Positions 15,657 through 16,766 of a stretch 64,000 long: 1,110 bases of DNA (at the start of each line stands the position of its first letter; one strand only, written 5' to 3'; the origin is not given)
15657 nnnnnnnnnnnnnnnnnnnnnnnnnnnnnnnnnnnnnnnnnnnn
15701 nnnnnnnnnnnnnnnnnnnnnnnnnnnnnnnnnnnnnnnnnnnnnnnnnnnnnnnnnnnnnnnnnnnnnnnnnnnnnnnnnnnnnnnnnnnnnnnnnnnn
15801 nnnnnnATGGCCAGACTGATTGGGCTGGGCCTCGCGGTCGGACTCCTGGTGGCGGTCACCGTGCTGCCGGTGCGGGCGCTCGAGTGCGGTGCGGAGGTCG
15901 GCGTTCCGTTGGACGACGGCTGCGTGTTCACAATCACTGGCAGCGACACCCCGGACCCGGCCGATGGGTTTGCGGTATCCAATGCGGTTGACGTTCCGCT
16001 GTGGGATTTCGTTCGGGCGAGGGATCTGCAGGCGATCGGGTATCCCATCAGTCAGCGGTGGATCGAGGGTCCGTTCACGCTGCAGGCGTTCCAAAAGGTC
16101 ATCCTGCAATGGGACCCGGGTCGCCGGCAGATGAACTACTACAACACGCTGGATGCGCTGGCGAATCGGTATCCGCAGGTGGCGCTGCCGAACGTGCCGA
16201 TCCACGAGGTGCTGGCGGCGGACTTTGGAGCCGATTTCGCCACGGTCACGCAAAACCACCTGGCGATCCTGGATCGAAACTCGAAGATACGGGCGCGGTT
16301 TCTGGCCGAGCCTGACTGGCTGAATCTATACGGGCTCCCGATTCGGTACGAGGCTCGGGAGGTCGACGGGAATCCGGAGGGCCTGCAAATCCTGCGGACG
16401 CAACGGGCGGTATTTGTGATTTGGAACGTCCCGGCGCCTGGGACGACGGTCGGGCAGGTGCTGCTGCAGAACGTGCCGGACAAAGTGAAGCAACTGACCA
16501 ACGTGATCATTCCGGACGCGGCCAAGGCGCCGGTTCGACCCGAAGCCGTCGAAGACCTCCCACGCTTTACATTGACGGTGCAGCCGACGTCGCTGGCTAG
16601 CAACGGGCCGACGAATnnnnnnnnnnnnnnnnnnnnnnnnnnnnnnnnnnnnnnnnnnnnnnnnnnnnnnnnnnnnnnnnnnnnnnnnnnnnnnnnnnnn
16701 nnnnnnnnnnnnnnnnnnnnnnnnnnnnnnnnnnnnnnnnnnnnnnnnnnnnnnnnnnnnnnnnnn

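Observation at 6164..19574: Three consecutive giant secreted repeat proteins (RCC1 propellers, then PD40 propeller + LRR + cadherin-like, then LRR)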

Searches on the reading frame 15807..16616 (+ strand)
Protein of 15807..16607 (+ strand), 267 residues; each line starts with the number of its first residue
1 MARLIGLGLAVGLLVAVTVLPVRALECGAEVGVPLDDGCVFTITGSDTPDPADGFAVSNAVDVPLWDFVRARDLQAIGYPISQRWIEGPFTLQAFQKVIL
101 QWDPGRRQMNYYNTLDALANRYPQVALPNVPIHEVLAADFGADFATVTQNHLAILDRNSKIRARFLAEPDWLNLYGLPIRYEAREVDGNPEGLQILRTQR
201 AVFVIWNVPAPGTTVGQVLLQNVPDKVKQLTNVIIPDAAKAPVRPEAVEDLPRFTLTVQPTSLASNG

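Call 18: find_homologous_proteins(query=window:15807-16607:+)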
Query seq(267 aa) (267 aa): 126 proteins with E <= 0.001 among 3921 candidates; the best 120 are listed.
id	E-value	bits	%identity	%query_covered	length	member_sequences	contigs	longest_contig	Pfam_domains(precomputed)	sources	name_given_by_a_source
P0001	2.1e-146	504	85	97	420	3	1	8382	-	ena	-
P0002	1.7e-142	492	84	95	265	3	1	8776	-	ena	-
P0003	1.0e-118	414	76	88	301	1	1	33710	-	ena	-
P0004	4.0e-118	412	73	93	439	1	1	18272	PF13540.13,PF25390.2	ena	-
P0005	2.1e-116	406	74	90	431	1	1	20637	PF00560.40,PF12799.14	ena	-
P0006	3.0e-116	406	78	84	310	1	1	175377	-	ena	-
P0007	5.7e-116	405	74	91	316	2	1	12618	-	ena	-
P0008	3.4e-115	402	75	88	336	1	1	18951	-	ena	-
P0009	3.0e-113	396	73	88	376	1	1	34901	-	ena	-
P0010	3.6e-113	396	73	87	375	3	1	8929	-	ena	-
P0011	6.8e-113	395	73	90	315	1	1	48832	-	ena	-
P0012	1.2e-112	394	73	90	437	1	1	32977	PF23598.2,PF00560.40,PF12799.14,PF13855.13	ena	-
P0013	1.3e-110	387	70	95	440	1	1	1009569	PF23598.2,PF00560.40,PF12799.14,PF13855.13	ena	-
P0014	1.8e-110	387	70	88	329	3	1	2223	-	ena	-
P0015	2.3e-110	386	76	83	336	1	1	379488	PF13540.13,PF25390.2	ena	-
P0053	4.5e-103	362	69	84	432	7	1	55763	-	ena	-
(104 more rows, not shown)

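Call 28: predict_structure(alignment_id=A1)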
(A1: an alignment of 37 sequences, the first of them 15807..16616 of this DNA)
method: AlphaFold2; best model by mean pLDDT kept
length: 270 residues; sequences in the alignment: 37
mean_pLDDT: 45.4   pTM: 0.28
mean pLDDT of the five models: 45.4, 44.4, 42.7, 41.9, 38.2
residues with pLDDT >= 90: 0; 70-90: 33; 50-70: 52; < 50: 185
segments of 3 or more residues with pLDDT < 50: 20-30, 32-102, 106-135, 169-236, 238-240
pLDDT, mean of each block of 10 residues (from residue 1): 79 71 41 44 36 35 37 32 25 35 44 45 40 54 62 66 54 34 37 31 25 32 31 42 71 68 54
secondary structure, 60 per line:
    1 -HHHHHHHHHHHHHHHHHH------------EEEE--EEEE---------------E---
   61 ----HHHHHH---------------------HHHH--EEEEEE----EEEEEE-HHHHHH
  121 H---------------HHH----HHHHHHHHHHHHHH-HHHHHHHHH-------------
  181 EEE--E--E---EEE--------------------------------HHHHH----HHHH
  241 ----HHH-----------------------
elements in order: H2-19 E32-35 E38-41 H65-70 H92-95 E98-103 E108-113 H115-121 H144-157 H159-167 E181-183 E193-195 H228-232 H237-240

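Call 38: search_protein_representatives(alignment_id=A2)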
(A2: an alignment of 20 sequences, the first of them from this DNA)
Query: 20 sequences, 220 profile positions. Proteins with E-value up to 0.001 (for the whole library): 909; up to 1e-10: 613; up to 1e-30: 102. The best 150 are listed.
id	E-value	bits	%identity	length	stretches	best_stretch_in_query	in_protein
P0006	7.5e-133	457.2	-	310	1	1-218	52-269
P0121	1.1e-131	453.3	-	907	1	1-218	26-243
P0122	7.4e-131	450.7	-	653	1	1-219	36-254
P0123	3.1e-130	448.7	-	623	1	1-218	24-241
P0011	1.4e-129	446.5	-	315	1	1-215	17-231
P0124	2.0e-129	446.0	-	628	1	1-218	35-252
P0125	2.9e-129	445.5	-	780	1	1-218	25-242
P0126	3.9e-128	441.8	-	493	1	1-219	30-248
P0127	5.7e-128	441.3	-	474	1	1-217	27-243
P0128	6.9e-128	441.0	-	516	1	1-217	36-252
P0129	1.6e-127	439.7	-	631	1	1-217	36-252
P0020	4.6e-127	438.3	-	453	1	1-219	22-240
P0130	5.6e-127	438.0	-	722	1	1-215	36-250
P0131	1.1e-126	437.0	-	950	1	1-219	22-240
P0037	1.3e-126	436.8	-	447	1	1-219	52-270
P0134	1.6e-123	426.7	-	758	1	1-219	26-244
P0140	8.7e-120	414.5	-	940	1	1-217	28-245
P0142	6.9e-118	408.3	-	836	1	2-218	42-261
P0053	4.3e-117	405.7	-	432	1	1-219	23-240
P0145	1.7e-111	387.4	-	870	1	1-218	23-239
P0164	5.8e-42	160.0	-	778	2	6-196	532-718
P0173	1.0e-38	149.4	-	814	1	8-215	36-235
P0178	4.4e-35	137.5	-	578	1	8-214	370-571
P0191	7.8e-33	130.2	-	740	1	9-203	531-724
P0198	3.9e-31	124.6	-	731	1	7-202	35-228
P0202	9.5e-31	123.4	-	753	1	8-202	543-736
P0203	1.2e-30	123.0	-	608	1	8-204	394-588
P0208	1.5e-29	119.5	-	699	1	8-204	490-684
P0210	1.6e-29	119.3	-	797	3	9-85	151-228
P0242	8.2e-27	110.5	-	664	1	10-203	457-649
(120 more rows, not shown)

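Call 39: search_protein_families(library=pfam, proteins=[P0164, P0178, P0191, P0202, P0203, P0208, P0173, P0198, P0210, P0242], max_evalue=0.001)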
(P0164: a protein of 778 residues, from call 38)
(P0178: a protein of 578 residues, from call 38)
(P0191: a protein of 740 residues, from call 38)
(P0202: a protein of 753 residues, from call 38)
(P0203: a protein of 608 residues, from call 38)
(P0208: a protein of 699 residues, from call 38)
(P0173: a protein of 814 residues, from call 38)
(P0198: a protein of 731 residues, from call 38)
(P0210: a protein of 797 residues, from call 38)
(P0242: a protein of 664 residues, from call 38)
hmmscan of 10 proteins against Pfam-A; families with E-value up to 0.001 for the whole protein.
P0164 (778 aa): 1 family
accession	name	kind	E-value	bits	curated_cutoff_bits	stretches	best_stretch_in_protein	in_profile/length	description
PF17210.9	SdrD_B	-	3.8e-08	33.9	29.7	1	404-456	6-58/112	SdrD B-like domain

P0178 (578 aa): 1 family
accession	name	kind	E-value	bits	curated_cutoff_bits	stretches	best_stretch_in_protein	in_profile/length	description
PF22612.2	GH113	-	1.9e-46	159.2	27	1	46-348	3-289/289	Glycoside Hydrolase Family 113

P0191 (740 aa): 1 family
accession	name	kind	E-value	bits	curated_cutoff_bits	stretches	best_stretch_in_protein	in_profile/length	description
PF00150.24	Cellulase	-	2.4e-07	31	23.5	1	50-138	29-134/272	Cellulase (glycosyl hydrolase family 5)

P0202 (753 aa): 1 family
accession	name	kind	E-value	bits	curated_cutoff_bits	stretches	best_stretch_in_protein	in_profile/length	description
PF00150.24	Cellulase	-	1e-10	42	23.5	1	79-163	33-134/272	Cellulase (glycosyl hydrolase family 5)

P0203 (608 aa): 1 family
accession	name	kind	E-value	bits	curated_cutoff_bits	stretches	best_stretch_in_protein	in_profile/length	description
PF01510.30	Amidase_2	-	7e-13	49.5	26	1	207-346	4-121/131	N-acetylmuramoyl-L-alanine amidase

P0208 (699 aa): 1 family
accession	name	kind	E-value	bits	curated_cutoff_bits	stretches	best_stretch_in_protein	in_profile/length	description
PF01433.26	Peptidase_M1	-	7.8e-14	52.2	27.7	1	327-462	69-207/218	Peptidase family M1 domain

P0173 (814 aa): 1 family
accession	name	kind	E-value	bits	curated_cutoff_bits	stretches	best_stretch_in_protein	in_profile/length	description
PF00041.27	fn3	-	5.2e-05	23.8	25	0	352-404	25-75/84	Fibronectin type III domain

P0198 (731 aa): 0 families

P0210 (797 aa): 2 families
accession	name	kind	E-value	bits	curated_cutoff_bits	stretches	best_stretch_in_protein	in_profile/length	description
PF17210.9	SdrD_B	-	6.2e-08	33.3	29.7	0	292-337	5-51/112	SdrD B-like domain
PF13620.12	CarboxypepD_reg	-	2.3e-06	28.3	32.3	0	63-90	28-55/82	Carboxypeptidase regulatory-like domain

P0242 (664 aa): 1 family
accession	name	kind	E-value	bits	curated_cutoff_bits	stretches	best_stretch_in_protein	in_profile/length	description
PF00150.24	Cellulase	-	5.8e-07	29.7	23.5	0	57-185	2-134/272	Cellulase (glycosyl hydrolase family 5)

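Call 40: search_solved_structures(query=A2, max_evalue=10, show_alignments=2)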
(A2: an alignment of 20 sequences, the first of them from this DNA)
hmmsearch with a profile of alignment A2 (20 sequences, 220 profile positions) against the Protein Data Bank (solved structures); distinct sequences matched with E-value up to 10: 6.
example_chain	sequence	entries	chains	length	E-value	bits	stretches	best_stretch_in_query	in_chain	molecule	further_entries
8qnr_A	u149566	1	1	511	0.019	17.7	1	97-144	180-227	L-galactono-1,4-lactone dehydrogenase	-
8qmy_A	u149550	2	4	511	0.02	17.6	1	97-144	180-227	ancestral L-galactono-1,4-lactone dehydrogenase | L-galactono-1,4-lactone dehydrogenase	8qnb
8qnc_A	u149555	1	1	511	0.02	17.6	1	97-144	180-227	L-galactono-1,4-lactone dehydrogenase: A113G variant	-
7a24_z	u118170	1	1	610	0.77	12.4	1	97-144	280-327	GLDH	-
2xrn_A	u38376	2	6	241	1.7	11.3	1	171-201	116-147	HTH-TYPE TRANSCRIPTIONAL REGULATOR TTGV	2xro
5f84_A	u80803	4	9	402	1.7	11.3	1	30-83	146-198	O-glucosyltransferase rumi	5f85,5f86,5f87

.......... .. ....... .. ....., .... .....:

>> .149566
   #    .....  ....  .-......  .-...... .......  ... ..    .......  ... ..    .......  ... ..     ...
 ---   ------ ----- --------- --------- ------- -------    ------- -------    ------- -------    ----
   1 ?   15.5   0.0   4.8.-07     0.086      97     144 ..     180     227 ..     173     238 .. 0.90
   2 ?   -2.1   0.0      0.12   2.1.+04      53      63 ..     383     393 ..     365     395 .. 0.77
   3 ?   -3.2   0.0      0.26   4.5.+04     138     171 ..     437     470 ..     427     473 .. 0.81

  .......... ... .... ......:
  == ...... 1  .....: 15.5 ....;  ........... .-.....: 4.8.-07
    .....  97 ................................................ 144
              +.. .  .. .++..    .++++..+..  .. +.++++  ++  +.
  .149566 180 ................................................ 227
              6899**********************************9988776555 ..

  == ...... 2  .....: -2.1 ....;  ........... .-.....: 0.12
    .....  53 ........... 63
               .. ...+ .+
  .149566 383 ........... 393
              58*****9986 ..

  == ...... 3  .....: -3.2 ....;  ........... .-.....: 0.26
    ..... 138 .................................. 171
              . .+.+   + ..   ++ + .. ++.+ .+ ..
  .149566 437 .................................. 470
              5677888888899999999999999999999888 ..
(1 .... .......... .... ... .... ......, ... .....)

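Call 41: search_protein_families(library=pfam, proteins=[window:15876-16544:+, P0198, P0173], max_evalue=10)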
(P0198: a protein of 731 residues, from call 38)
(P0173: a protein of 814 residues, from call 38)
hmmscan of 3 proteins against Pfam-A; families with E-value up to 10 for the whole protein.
seq(223 aa): 0 families

P0198 (731 aa): 0 families

P0173 (814 aa): 2 families
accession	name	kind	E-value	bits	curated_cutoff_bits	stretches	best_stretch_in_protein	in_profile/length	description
PF00041.27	fn3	-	5.2e-05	23.8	25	1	352-404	25-75/84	Fibronectin type III domain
PF18370.7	RGI_lyase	-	0.0091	16.8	27.8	1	270-313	31-75/86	Rhamnogalacturonan I lyases beta-sheet domain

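Call 48: search_protein_families(library=pfam, proteins=[P0121, P0122, P0123, P0125, P0130, P0131, P0134, P0140, P0142, P0145], max_evalue=0.001)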
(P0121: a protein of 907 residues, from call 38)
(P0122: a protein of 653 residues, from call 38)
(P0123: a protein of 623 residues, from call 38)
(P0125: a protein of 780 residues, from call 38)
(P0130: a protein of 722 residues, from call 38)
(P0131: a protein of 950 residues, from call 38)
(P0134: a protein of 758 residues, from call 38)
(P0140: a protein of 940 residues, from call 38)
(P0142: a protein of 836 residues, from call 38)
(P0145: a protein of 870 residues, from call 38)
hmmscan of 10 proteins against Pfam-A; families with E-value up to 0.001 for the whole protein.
P0121 (907 aa): 1 family
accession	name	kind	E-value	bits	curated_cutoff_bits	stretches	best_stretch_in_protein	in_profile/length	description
PF01433.26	Peptidase_M1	-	7.6e-05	22.8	27.7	1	712-853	48-187/218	Peptidase family M1 domain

P0122 (653 aa): 4 families
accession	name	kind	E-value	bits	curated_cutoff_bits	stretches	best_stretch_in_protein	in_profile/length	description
PF00560.39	LRR_1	-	1.2e-12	45.7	20.6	0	398-420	1-23/23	Leucine Rich Repeat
PF13855.12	LRR_8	-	2.4e-10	40.5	27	1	365-409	16-61/61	Leucine rich repeat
PF23598.1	LRR_14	-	9.4e-08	31.6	40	1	393-463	43-107/353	Leucine-rich repeat region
PF12799.13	LRR_4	-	1.2e-07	32.2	27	0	398-434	2-37/44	Leucine Rich repeats (2 copies)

P0123 (623 aa): 3 families
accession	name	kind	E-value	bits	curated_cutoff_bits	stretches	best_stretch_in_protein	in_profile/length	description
PF13540.12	RCC1_2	-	4.2e-52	173.2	22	7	266-291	2-27/30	Regulator of chromosome condensation (RCC1) repeat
PF25390.1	WD40_RLD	-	5.1e-23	82.4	150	2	265-439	33-274/363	RCC1-like domain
PF10983.13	DUF2793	-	7.7e-05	22.9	27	0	253-303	21-70/87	Protein of unknown function (DUF2793)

P0125 (780 aa): 0 families

P0130 (722 aa): 0 families

P0131 (950 aa): 0 families

P0134 (758 aa): 0 families

P0140 (940 aa): 0 families

P0142 (836 aa): 0 families

P0145 (870 aa): 0 families

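Call 52: predict_structure(alignment_id=A3)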
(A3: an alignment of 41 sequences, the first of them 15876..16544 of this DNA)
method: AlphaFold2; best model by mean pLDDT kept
length: 223 residues; sequences in the alignment: 41
mean_pLDDT: 95.9   pTM: 0.90
mean pLDDT of the five models: 95.9, 95.8, 95.2, 95.1, 94.3
residues with pLDDT >= 90: 204; 70-90: 19; 50-70: 0; < 50: 0
segments of 3 or more residues with pLDDT < 50: none
pLDDT, mean of each block of 10 residues (from residue 1): 88 95 89 97 96 94 98 98 98 97 97 97 98 98 96 98 98 98 96 97 97 97 83
secondary structure, 60 per line:
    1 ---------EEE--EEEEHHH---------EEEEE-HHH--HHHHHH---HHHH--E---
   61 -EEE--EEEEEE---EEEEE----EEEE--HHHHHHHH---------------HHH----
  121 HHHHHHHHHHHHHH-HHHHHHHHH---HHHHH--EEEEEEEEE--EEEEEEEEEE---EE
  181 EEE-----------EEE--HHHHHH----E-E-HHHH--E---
elements in order: E10-12 E15-18 E31-35 H42-47 H51-54 E62-64 E67-72 E76-80 E85-88 H91-98 H121-134 H136-144 H148-152 E155-163 E166-175 E179-183 E195-197 H200-205 H214-217

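Call 62: fold_search(model_id=the predicted structure, library=pdb)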
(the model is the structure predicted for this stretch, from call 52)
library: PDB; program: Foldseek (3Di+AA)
matches with E <= 10: 478; with E <= 0.001: 0
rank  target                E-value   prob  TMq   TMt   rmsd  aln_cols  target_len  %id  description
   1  6swz                  6.5e-03  0.92  0.29  0.30  14.4       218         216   12  Structure of the C-terminal domain of C. glutamicum mycoloyltransferase A (released 2020-03-04)
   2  6sx4_BBB              1.3e-01  0.44  0.29  0.12  13.6       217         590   12  Structure of C. glutamicum mycoloyltransferase A (released 2020-03-04)
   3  9f9v_B                3.5e-01  0.84  0.15  0.09   2.0        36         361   19  Crystal structure of 892_05174 from Planctomycetota strain 892 (released 2025-01-08)
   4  5wlc_LH               4.4e-01  0.15  0.13  0.04  14.2       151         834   10  The complete structure of the small subunit processome (released 2017-09-27)
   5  8pu0_A                4.7e-01  0.12  0.14  0.04  15.3       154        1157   12  Cryo-EM structure of human Elp123 in complex with tRNA, desulpho-CoA, 5'-deoxyadenosine and methionine (released 2024-04-17)
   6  9jom                  5.0e-01  0.75  0.15  0.10   2.1        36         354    6  STRUCTURE OF ENDO-1,3-FUCANASE FUN168E FROM GH168 FAMILY (released 2024-11-27)
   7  9joo_A                5.3e-01  0.75  0.15  0.09   2.1        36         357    6  COMPLEX STRUCTURE OF ENDO-1,3-FUCANASE (FUN168E) WITH FUCOTETRAOSES (released 2024-11-27)
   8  9f9v_A                5.6e-01  0.75  0.15  0.09   1.8        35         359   20  Crystal structure of 892_05174 from Planctomycetota strain 892 (released 2025-01-08)
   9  8rg5_B                6.2e-01  0.72  0.14  0.09   2.1        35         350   11  Crystal structure of PbFucA from Planctomycetes bacterium K23_9 in P 4 21 2 (released 2025-01-01)
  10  6fhm_A                7.0e-01  0.06  0.14  0.15  13.2       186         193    8  Crystal structure of the F47E mutant of the lipoprotein localization factor, LolA (released 2018-07-25)
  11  8bbf_B                7.4e-01  0.11  0.14  0.03  15.2       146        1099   14  Structure of the IFT-A complex; IFT-A1 module (released 2022-12-07)
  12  9azz_A                7.4e-01  0.08  0.13  0.15  12.2       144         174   10  Crystal structure of outer membrane lipoprotein carrier protein (LolA) from Ehrlichia ruminantium (released 2024-03-20)
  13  7qiw_K                8.8e-01  0.02  0.11  0.13  18.4       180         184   14  Specific features and methylation sites of a plant ribosome. 60S ribosomal subunit. (released 2022-07-13)
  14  8rg5_A                9.4e-01  0.57  0.14  0.09   2.1        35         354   11  Crystal structure of PbFucA from Planctomycetes bacterium K23_9 in P 4 21 2 (released 2025-01-01)
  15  8rg3_A                9.4e-01  0.57  0.15  0.09   2.3        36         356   11  Crystal structure of PbFucA from Planctomycetes bacterium K23_9 in P 1 21 1 (released 2025-01-01)
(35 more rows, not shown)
